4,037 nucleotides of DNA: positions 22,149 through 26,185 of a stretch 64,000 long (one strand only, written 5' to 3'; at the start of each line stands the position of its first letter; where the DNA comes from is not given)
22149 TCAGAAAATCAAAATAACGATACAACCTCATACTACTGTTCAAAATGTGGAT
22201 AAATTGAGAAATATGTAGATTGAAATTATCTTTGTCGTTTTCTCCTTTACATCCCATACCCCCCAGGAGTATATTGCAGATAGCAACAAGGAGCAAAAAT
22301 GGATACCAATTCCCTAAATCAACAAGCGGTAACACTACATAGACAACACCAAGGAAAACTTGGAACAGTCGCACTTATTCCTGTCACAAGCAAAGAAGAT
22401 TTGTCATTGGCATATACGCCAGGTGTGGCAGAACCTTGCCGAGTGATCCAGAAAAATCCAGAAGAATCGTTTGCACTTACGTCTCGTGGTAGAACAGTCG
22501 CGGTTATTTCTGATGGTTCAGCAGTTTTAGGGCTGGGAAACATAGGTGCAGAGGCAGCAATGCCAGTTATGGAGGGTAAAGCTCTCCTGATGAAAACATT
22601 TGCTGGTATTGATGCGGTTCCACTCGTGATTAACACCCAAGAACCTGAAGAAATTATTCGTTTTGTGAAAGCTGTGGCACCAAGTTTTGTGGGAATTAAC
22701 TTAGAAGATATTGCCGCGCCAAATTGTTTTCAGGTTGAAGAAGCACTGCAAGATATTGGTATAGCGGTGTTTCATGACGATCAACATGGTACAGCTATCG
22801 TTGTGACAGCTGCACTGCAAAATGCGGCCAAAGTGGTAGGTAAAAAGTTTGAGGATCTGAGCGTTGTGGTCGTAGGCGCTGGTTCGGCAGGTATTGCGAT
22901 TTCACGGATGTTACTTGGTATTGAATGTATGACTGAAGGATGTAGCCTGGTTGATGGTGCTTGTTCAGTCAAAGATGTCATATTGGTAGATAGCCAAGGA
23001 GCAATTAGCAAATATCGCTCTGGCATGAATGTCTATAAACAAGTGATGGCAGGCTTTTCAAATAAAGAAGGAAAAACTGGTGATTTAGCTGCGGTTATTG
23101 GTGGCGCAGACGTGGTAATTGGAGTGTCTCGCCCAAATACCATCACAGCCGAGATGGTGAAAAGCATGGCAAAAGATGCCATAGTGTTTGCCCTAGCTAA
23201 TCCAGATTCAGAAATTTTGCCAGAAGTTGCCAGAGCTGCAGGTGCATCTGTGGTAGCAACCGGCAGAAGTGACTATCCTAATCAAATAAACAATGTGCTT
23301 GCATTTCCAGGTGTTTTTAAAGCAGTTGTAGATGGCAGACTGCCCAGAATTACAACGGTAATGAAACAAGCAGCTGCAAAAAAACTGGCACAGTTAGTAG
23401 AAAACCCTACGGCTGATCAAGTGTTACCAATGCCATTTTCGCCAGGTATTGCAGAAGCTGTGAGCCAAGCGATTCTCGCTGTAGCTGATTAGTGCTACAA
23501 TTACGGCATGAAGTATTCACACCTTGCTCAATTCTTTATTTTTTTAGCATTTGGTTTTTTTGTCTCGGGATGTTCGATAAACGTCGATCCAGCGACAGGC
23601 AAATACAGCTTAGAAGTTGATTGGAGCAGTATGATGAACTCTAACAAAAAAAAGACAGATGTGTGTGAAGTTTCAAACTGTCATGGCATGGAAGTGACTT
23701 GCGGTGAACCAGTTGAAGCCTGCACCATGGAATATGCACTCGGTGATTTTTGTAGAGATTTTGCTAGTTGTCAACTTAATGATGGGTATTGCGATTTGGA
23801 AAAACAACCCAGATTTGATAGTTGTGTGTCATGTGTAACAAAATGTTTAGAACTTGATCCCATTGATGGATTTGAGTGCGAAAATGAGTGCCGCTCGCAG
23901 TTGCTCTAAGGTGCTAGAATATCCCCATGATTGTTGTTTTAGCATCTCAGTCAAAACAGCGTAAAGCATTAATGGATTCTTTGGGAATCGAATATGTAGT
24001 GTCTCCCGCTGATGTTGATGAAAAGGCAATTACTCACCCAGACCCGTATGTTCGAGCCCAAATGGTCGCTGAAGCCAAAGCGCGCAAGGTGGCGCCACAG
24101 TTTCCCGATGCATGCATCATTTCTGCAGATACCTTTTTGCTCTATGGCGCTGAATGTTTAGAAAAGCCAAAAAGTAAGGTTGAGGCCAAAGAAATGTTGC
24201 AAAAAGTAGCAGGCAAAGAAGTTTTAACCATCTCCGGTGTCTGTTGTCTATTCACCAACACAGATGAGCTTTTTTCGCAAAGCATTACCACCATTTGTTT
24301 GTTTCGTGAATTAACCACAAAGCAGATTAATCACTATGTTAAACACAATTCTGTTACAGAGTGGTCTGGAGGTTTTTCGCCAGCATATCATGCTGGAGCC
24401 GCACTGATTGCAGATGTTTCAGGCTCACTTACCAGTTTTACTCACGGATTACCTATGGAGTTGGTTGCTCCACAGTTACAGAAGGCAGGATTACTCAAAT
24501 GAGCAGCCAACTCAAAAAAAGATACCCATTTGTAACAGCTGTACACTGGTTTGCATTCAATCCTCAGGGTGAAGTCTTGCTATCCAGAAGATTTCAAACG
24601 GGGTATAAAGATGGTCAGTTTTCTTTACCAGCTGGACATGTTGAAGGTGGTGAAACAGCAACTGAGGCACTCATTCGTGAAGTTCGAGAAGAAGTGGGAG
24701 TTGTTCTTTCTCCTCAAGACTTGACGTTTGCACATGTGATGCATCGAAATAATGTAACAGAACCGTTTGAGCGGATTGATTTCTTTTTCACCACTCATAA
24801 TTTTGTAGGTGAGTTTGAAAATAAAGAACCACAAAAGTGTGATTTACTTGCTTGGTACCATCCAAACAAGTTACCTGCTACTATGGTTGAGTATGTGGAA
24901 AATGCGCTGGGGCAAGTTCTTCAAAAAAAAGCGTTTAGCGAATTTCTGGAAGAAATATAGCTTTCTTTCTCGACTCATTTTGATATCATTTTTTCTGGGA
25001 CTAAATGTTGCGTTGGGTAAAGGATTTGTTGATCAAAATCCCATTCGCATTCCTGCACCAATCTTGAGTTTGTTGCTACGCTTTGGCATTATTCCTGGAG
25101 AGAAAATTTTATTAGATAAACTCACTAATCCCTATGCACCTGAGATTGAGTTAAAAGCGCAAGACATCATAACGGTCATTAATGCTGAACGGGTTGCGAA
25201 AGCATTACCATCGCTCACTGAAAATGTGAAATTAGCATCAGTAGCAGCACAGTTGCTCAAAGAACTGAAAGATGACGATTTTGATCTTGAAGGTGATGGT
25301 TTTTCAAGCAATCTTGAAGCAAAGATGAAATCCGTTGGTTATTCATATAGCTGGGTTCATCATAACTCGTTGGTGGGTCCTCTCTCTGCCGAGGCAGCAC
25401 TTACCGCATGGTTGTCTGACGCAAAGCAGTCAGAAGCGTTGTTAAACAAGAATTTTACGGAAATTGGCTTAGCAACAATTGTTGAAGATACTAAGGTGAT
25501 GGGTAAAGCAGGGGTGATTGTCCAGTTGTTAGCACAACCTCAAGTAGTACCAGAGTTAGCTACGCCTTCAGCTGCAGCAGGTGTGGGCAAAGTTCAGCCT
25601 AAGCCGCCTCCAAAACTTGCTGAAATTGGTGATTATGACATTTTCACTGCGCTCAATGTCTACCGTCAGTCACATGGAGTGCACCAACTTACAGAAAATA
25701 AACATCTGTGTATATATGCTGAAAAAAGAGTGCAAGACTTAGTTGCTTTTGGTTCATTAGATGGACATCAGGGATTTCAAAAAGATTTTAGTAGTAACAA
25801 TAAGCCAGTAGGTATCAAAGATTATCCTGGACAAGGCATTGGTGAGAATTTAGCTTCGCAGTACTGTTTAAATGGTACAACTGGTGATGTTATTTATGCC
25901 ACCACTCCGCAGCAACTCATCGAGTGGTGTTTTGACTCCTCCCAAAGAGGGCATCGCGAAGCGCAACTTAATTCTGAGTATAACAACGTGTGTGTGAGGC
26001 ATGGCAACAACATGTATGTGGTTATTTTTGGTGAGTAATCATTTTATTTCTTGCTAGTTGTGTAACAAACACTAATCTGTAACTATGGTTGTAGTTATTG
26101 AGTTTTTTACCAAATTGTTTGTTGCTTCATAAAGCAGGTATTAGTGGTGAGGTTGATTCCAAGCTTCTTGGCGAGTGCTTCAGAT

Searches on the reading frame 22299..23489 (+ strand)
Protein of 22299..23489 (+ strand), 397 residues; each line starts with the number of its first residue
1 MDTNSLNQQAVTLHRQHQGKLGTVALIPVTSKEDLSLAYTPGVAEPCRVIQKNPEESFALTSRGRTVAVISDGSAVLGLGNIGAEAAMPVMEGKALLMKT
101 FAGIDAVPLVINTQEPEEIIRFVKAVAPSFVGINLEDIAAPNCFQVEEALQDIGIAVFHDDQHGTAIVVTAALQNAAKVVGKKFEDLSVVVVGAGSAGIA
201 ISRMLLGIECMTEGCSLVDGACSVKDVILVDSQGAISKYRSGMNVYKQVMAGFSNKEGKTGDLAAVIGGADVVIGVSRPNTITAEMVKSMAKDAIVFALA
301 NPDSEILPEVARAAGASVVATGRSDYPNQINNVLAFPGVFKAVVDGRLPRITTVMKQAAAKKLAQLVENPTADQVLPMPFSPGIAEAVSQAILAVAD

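Call 48: search_protein_families(library=ncbifam, proteins=[window:22299-23489:+], max_evalue=0.00001)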
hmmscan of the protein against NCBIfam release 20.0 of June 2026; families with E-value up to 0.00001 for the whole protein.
window:22299-23489:+ (397 aa): 3 families
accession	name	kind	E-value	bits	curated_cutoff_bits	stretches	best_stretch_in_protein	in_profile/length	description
NF009501.0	PRK12861.1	subfamily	4.9e-97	325.8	1178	1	7-375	8-364/764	NADP-dependent malic enzyme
NF010052.0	PRK13529.1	subfamily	2.4e-31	109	326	1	121-378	230-512/564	oxaloacetate-decarboxylating malate dehydrogenase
NF041582.1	malolactic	exception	1.9e-19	69.7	850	1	120-390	212-508/536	malolactic enzyme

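Call 49: find_homologous_proteins(query=window:22299-23489:+, max_evalue=1e-50)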
Query window:22299-23489:+ (397 aa): 8000 proteins with E <= 1e-50 among 8000 candidates; the best 120 are listed.
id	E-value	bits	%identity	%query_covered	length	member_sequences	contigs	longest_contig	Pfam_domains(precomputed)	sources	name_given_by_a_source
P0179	3.6e-248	840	100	100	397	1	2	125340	PF00390.25,PF03949.22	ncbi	-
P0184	1.9e-216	736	87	100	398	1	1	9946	PF00390.25,PF03949.22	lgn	-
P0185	2.7e-173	594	72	98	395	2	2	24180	PF00390.25,PF03949.22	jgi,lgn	-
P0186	5.9e-173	593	71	98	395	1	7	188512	PF00390.25,PF03949.22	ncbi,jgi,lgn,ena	jgi:malate dehydrogenase (oxaloacetate-decarboxylating)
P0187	6.2e-173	593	72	99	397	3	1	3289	PF00390.25,PF03949.22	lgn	-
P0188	1.9e-169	581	69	98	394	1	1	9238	PF00390.25,PF03949.22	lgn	-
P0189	3.4e-169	581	69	99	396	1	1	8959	PF00390.25,PF03949.22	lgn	-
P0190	8.2e-169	579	69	98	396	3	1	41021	PF00390.25,PF03949.22,PF01262.28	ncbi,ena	-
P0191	3.0e-168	577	67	99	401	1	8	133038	PF00390.25,PF03949.22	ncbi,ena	-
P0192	2.4e-167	575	71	97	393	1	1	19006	PF00390.25,PF03949.22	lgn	-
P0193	1.4e-166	572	69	99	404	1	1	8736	PF00390.25,PF03949.22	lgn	-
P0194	2.4e-166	571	69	98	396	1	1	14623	PF00390.25,PF03949.22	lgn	-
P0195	3.7e-166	571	68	99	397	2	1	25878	PF00390.25,PF03949.22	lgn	-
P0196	9.6e-166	569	68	99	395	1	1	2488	PF00390.25,PF03949.22,PF01262.28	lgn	-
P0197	1.2e-165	569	67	99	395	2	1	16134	PF00390.25,PF03949.22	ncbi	-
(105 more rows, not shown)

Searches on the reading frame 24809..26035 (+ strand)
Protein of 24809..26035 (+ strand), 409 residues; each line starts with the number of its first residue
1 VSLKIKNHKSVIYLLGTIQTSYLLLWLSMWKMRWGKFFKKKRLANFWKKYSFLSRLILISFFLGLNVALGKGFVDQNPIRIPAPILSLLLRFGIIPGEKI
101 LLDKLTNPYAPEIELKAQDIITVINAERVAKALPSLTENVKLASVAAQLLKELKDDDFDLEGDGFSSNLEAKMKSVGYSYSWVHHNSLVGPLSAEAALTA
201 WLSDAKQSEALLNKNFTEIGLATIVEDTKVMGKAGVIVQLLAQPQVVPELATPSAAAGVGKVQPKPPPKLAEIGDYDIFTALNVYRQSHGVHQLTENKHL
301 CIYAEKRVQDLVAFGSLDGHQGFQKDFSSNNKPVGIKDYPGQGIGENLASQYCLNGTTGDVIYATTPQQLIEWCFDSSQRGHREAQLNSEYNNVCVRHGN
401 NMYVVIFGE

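Call 48: search_protein_families(library=ncbifam, proteins=[window:24809-26035:+], max_evalue=0.00001)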
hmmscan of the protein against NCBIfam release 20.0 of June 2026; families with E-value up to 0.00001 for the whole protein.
window:24809-26035:+ (409 aa): 2 families
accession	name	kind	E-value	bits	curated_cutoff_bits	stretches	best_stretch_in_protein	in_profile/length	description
TIGR02909.1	spore_YkwD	subfamily_domain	3e-12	46.5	171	1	118-226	6-114/127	uncharacterized protein, YkwD family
NF052539.1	DivAsocLipDalA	equivalog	2.2e-06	27.6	200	0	119-227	50-158/169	divisome-associated lipoprotein DalA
